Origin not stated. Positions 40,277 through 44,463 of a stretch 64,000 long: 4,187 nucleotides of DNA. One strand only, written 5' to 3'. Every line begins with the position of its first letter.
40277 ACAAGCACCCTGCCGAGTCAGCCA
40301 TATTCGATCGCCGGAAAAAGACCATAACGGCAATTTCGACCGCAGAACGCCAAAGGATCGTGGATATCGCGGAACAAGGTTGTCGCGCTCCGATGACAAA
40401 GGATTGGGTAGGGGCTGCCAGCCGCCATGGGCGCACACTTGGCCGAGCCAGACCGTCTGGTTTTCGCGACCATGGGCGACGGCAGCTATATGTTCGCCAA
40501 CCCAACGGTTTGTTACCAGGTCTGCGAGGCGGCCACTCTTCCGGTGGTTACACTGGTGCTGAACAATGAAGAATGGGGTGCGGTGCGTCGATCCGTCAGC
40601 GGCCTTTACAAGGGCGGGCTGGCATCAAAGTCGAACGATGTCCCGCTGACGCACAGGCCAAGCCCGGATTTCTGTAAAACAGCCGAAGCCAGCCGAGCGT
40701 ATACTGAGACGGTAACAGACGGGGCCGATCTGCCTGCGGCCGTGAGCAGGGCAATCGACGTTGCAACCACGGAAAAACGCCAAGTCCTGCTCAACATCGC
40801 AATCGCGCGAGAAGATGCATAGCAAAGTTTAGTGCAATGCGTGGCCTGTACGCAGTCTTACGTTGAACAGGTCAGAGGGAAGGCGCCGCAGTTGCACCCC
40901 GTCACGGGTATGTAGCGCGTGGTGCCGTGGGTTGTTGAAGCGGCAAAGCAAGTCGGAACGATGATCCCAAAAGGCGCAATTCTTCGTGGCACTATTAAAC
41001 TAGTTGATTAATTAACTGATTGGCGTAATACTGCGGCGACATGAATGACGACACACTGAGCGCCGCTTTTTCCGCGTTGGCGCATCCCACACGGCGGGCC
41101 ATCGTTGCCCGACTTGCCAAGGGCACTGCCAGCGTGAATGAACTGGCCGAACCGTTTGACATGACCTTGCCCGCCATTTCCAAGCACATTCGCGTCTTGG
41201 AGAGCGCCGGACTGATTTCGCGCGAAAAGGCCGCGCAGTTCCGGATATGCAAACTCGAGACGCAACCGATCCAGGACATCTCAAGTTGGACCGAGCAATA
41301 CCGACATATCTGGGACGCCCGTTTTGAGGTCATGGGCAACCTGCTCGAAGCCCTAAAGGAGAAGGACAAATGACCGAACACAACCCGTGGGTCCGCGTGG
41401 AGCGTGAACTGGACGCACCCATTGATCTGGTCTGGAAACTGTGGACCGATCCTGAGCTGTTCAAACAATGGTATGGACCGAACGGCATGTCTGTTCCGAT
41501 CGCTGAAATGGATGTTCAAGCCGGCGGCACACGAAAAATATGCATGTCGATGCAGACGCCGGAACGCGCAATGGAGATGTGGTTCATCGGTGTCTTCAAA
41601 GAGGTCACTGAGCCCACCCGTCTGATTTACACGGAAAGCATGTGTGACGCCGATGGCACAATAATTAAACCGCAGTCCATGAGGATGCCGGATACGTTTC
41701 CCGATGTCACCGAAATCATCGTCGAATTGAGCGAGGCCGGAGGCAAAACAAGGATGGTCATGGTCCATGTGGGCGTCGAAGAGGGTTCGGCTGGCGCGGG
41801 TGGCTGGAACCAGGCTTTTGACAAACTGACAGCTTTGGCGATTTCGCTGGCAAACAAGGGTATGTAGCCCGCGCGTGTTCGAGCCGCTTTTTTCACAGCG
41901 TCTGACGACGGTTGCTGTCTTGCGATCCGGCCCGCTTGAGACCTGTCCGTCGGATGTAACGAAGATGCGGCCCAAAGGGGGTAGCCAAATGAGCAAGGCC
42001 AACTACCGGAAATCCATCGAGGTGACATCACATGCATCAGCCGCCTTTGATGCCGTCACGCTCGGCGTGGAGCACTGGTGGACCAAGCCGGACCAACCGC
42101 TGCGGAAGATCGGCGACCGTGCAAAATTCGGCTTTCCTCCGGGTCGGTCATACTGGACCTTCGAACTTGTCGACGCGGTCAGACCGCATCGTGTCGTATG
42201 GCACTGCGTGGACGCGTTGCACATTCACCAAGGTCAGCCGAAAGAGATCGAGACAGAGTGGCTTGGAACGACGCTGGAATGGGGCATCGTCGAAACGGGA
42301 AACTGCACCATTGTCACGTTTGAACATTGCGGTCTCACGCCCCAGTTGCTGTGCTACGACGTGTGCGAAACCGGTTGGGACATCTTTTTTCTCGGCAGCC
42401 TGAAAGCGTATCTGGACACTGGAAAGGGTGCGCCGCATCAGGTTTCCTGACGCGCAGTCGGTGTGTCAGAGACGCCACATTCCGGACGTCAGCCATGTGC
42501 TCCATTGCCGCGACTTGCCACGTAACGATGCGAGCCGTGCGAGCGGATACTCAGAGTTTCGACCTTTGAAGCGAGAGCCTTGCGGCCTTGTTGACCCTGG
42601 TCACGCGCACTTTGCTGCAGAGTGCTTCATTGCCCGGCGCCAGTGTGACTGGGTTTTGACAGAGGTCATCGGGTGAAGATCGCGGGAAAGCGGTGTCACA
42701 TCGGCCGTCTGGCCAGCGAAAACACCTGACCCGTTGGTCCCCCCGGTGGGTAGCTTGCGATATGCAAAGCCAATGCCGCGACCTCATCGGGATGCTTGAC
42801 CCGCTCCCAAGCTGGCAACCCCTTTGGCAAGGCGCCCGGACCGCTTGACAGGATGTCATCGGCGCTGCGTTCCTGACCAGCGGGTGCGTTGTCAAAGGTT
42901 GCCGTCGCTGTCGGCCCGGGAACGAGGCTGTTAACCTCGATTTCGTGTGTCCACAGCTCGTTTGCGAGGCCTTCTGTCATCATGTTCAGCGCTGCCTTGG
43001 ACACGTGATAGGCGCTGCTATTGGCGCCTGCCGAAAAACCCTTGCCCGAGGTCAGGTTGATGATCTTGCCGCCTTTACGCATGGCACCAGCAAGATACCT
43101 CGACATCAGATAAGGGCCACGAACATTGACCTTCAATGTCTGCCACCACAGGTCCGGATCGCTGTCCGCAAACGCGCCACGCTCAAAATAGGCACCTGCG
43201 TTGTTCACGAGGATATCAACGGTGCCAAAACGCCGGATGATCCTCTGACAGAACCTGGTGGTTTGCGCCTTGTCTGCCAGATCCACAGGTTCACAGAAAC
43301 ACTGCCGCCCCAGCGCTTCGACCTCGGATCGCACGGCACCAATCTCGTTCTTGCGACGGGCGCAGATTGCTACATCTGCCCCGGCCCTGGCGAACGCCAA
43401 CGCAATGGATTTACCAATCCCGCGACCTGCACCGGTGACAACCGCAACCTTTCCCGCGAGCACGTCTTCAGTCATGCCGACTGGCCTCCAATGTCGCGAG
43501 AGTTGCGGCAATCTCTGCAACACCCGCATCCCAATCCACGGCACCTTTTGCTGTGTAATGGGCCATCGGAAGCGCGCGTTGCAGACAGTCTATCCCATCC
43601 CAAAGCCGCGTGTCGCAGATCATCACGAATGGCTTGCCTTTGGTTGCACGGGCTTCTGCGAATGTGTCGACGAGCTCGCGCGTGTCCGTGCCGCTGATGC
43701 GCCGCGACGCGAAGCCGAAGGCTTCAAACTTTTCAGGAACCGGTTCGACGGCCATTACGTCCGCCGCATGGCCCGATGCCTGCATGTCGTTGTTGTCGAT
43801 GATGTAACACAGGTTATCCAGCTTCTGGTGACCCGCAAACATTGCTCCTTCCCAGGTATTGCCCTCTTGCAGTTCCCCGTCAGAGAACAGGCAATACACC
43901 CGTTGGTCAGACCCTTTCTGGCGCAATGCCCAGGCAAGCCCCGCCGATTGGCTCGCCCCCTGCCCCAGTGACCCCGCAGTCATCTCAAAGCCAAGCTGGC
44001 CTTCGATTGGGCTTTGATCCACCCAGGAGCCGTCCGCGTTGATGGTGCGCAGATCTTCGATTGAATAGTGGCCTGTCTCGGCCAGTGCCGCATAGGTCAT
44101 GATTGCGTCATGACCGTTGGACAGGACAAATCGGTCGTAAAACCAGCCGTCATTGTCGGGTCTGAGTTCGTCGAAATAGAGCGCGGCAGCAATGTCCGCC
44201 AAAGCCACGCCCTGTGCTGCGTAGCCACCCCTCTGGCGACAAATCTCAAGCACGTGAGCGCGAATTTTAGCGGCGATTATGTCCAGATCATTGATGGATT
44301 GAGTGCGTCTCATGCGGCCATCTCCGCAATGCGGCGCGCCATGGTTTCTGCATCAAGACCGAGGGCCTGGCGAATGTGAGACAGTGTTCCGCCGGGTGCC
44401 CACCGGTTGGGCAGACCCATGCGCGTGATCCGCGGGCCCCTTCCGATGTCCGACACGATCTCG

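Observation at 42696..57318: Cytoplasmic sulfatase between a TctCBA importer and transketolase-like/SDR genes, mirrored by a second transketolase-ALDH-enolase-FMO-SDR operon: candidate undescribed sulfate-ester catabolic system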

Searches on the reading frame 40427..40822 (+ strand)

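Call 33: search_protein_families(library=pfam, proteins=[window:40427-40822:+], max_evalue=0.001)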
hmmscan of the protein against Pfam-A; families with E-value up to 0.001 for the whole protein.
window:40427-40822:+ (131 aa): 1 family
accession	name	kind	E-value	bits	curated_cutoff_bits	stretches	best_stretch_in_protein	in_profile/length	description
PF02775.26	TPP_enzyme_C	-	2.5e-15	57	21.9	1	1-121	38-148/151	Thiamine pyrophosphate enzyme, C-terminal TPP binding domain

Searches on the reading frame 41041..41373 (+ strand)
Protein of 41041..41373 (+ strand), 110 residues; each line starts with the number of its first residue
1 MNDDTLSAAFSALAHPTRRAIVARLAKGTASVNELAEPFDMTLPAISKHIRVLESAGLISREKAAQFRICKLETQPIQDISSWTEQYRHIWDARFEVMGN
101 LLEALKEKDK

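Call 33: search_protein_families(library=pfam, proteins=[window:41041-41373:+], max_evalue=0.001)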
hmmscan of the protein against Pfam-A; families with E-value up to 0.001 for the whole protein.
window:41041-41373:+ (110 aa): 8 families
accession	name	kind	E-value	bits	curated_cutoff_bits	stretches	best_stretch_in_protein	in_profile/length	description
PF12840.13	HTH_20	-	3.6e-15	56.1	27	1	13-60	1-49/51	Helix-turn-helix domain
PF01022.26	HTH_5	-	1.7e-10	41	22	1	15-60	1-46/47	Bacterial regulatory protein, arsR family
PF13412.12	HTH_24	-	4.2e-05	23.5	21.9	1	17-59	4-47/48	Winged helix-turn-helix DNA-binding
PF01047.28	MarR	-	4.7e-05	23.6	24.6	1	27-63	15-51/59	MarR family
PF12802.13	MarR_2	-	7e-05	23.4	27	1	24-64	16-55/61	MarR family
PF25212.1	HVO_A0114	-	0.00037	20.7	27.6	1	14-66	20-73/84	HVO_A0114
PF13601.12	HTH_34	-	0.00086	19.8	27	0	21-68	5-53/80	Winged helix DNA-binding domain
PF08279.18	HTH_11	-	0.00086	19.6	25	0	18-58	2-44/55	HTH domain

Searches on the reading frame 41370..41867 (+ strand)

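Call 33: search_protein_families(library=pfam, proteins=[window:41370-41867:+], max_evalue=0.001)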
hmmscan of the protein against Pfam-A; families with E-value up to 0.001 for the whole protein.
window:41370-41867:+ (165 aa): 1 family
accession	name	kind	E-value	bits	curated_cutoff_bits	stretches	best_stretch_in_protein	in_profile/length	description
PF08327.17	AHSA1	-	1.3e-24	87.2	22.1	1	15-156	1-123/125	Activator of Hsp90 ATPase homolog 1-like protein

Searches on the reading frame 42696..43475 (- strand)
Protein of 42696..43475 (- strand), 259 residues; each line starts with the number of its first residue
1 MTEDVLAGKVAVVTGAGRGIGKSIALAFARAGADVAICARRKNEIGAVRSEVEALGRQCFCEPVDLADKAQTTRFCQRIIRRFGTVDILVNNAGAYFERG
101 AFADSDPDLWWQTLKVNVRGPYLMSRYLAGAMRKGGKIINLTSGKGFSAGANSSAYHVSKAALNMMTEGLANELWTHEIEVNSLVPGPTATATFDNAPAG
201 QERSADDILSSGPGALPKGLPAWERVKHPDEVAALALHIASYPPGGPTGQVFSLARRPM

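Call 4: search_protein_families(library=pfam, proteins=[window:42696-43475:-])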
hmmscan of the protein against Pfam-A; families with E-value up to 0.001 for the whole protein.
window:42696-43475:- (259 aa): 3 families
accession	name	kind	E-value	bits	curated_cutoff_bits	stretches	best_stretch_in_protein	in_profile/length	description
PF00106.31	adh_short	-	2.2e-50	171.3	26.6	1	9-198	1-191/195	short chain dehydrogenase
PF13561.12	adh_short_C2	-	2.1e-43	149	27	1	15-252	1-229/236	Enoyl-(Acyl carrier protein) reductase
PF08659.16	KR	-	1.3e-08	35.4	22.6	1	12-168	4-161/180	KR domain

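Call 6: search_protein_families(library=ncbifam, proteins=[window:42696-43475:-], max_evalue=0.00001)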
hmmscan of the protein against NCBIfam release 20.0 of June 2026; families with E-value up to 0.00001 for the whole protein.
window:42696-43475:- (259 aa): 222 families (the best 25 are shown)
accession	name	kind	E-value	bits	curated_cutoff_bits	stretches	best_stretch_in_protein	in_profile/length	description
NF005559.1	PRK07231.1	subfamily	5.5e-48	163.6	215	1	6-241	2-230/249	glucose 1-dehydrogenase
NF004791.0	PRK06138.1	equivalog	3.3e-43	147.8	312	1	6-249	3-240/252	SDR family oxidoreductase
NF005806.0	PRK07666.1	equivalog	7e-42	143.3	286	1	5-191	4-191/239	3-ketoacyl-ACP reductase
NF005446.0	PRK07035.1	equivalog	2e-41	142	373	1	6-242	9-237/255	SDR family oxidoreductase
NF009384.0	PRK12743.1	equivalog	3.6e-41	141.1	264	1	8-251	6-240/258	SDR family oxidoreductase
NF006070.0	PRK08213.1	subfamily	4e-41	141.2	279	1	6-188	10-198/259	gluconate 5-dehydrogenase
NF004778.0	PRK06124.1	equivalog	7e-41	140.3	303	1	5-251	8-245/256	SDR family oxidoreductase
NF005681.0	PRK07478.1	subfamily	3.7e-40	137.9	267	1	5-242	3-233/254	SDR family oxidoreductase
NF005873.0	PRK07814.1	equivalog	4.9e-40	137.6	346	1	6-252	8-245/263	SDR family oxidoreductase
NF005909.0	PRK07890.1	subfamily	5e-40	137.4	258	1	5-252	4-251/260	short chain dehydrogenase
NF004514.1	PRK05855.1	equivalog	6e-40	137.4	455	1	4-198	309-505/578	SDR family oxidoreductase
NF004847.0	PRK06198.1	subfamily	3e-39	134.9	240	1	5-252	4-249/269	oxidoreductase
NF005390.0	PRK06935.1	equivalog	9.1e-39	133.3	369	1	6-213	13-219/258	2-dehydro-3-deoxy-D-gluconate 5-dehydrogenase KduD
NF005672.0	PRK07454.1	equivalog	9.6e-39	133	234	1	9-197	7-196/241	SDR family oxidoreductase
TIGR03971.1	SDR_subfam_1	subfamily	1.9e-38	132.3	300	1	6-241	1-251/271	mycofactocin-coupled SDR family oxidoreductase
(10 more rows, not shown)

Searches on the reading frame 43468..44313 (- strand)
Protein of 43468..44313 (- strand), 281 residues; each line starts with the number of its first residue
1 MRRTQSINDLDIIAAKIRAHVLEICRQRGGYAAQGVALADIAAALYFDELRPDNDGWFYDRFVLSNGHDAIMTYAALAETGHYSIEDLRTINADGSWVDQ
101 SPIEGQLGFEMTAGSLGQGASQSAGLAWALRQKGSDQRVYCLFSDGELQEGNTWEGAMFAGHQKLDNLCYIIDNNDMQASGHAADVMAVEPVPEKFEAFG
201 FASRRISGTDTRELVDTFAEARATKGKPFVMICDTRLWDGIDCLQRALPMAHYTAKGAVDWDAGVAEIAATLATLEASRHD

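Call 4: search_protein_families(library=pfam, proteins=[window:43468-44313:-])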
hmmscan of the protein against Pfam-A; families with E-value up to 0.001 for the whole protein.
window:43468-44313:- (281 aa): 3 families
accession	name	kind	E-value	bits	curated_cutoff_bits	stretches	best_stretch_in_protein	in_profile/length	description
PF00456.26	Transketolase_N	-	1.5e-34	120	22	1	16-237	8-245/334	Transketolase, thiamine diphosphate binding domain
PF13292.11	DXP_synthase_N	-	7.1e-09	35.8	21.2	1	6-180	14-176/274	1-deoxy-D-xylulose-5-phosphate synthase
PF00676.26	E1_dh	-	4.3e-06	26.4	22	1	112-231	99-220/300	Dehydrogenase E1 component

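Call 6: search_protein_families(library=ncbifam, proteins=[window:43468-44313:-], max_evalue=0.00001)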
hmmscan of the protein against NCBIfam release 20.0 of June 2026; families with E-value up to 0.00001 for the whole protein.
window:43468-44313:- (281 aa): 9 families
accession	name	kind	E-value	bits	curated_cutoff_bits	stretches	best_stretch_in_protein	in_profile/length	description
NF004559.0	PRK05899.2-5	equivalog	3.9e-47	160.8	488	1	3-245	11-257/627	transketolase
NF004556.0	PRK05899.2-2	equivalog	1e-34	119.8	575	1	6-244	13-253/639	transketolase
TIGR00232.1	tktlase_bact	equivalog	2.2e-32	112.2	682.25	1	24-237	15-243/654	transketolase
NF004558.0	PRK05899.2-4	equivalog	6.7e-24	84.2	788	1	12-228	7-232/651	transketolase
TIGR03181.1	PDH_E1_alph_x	equivalog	4.1e-11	42.3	411.35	1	116-226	124-235/341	pyruvate dehydrogenase (acetyl-transferring) E1 component subunit alpha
TIGR00204.1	dxs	equivalog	1.1e-10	40.7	465.95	1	3-180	11-176/616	1-deoxy-D-xylulose-5-phosphate synthase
TIGR03182.1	PDH_E1_alph_y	equivalog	2.4e-09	36.6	393.85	1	115-235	111-233/315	pyruvate dehydrogenase (acetyl-transferring) E1 component subunit alpha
TIGR00759.1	aceE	equivalog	7.3e-08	30.8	859.9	1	133-176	215-258/885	pyruvate dehydrogenase (acetyl-transferring), homodimeric type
TIGR03186.1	AKGDH_not_PDH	exception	7.8e-06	24.4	1408.3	0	132-177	214-259/889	alpha-ketoglutarate dehydrogenase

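Call 26: search_solved_structures(query=window:43468-44313:-, max_evalue=1e-8, show_alignments=3)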
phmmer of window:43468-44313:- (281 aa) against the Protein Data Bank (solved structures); distinct sequences matched with E-value up to 1e-8: 42.
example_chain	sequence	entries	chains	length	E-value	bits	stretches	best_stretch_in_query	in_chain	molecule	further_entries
6yak_AAA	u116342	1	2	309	4.1e-43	151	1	7-247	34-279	N-terminal component of the split chain transketolase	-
3ooy_A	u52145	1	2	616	8.9e-28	100.7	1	13-235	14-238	Transketolase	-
3mos_A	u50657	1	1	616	1.1e-27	100.4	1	14-235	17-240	Transketolase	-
4kxu_A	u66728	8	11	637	1.2e-27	100.3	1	14-235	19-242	Transketolase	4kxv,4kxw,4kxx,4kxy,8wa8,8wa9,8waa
6rjb_A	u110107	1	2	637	1.2e-27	100.3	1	14-235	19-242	Transketolase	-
6ha3_A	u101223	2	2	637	3.1e-27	98.9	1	14-235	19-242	Transketolase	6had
3m34_A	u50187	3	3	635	2.4e-26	96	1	26-244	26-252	Transketolase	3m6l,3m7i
3l84_A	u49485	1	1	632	2.5e-26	95.9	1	26-244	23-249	Transketolase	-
8r3o_A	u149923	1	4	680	1.4e-24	90.2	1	24-238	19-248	Transketolase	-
1gpu_A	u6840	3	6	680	4.3e-24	88.6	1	9-237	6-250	TRANSKETOLASE 1 | TRANSKETOLASE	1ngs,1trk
1ay0_A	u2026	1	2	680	4.6e-24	88.5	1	9-236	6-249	TRANSKETOLASE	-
1tka_A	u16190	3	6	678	5.8e-24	88.2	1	9-237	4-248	TRANSKETOLASE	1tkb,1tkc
8cip_A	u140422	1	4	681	6.2e-23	84.8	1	21-237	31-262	Transketolase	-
1qgd_A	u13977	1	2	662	1.9e-22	83.2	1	16-238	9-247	PROTEIN (TRANSKETOLASE)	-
5hht_A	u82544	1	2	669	2.9e-22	82.6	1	15-238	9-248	Transketolase 1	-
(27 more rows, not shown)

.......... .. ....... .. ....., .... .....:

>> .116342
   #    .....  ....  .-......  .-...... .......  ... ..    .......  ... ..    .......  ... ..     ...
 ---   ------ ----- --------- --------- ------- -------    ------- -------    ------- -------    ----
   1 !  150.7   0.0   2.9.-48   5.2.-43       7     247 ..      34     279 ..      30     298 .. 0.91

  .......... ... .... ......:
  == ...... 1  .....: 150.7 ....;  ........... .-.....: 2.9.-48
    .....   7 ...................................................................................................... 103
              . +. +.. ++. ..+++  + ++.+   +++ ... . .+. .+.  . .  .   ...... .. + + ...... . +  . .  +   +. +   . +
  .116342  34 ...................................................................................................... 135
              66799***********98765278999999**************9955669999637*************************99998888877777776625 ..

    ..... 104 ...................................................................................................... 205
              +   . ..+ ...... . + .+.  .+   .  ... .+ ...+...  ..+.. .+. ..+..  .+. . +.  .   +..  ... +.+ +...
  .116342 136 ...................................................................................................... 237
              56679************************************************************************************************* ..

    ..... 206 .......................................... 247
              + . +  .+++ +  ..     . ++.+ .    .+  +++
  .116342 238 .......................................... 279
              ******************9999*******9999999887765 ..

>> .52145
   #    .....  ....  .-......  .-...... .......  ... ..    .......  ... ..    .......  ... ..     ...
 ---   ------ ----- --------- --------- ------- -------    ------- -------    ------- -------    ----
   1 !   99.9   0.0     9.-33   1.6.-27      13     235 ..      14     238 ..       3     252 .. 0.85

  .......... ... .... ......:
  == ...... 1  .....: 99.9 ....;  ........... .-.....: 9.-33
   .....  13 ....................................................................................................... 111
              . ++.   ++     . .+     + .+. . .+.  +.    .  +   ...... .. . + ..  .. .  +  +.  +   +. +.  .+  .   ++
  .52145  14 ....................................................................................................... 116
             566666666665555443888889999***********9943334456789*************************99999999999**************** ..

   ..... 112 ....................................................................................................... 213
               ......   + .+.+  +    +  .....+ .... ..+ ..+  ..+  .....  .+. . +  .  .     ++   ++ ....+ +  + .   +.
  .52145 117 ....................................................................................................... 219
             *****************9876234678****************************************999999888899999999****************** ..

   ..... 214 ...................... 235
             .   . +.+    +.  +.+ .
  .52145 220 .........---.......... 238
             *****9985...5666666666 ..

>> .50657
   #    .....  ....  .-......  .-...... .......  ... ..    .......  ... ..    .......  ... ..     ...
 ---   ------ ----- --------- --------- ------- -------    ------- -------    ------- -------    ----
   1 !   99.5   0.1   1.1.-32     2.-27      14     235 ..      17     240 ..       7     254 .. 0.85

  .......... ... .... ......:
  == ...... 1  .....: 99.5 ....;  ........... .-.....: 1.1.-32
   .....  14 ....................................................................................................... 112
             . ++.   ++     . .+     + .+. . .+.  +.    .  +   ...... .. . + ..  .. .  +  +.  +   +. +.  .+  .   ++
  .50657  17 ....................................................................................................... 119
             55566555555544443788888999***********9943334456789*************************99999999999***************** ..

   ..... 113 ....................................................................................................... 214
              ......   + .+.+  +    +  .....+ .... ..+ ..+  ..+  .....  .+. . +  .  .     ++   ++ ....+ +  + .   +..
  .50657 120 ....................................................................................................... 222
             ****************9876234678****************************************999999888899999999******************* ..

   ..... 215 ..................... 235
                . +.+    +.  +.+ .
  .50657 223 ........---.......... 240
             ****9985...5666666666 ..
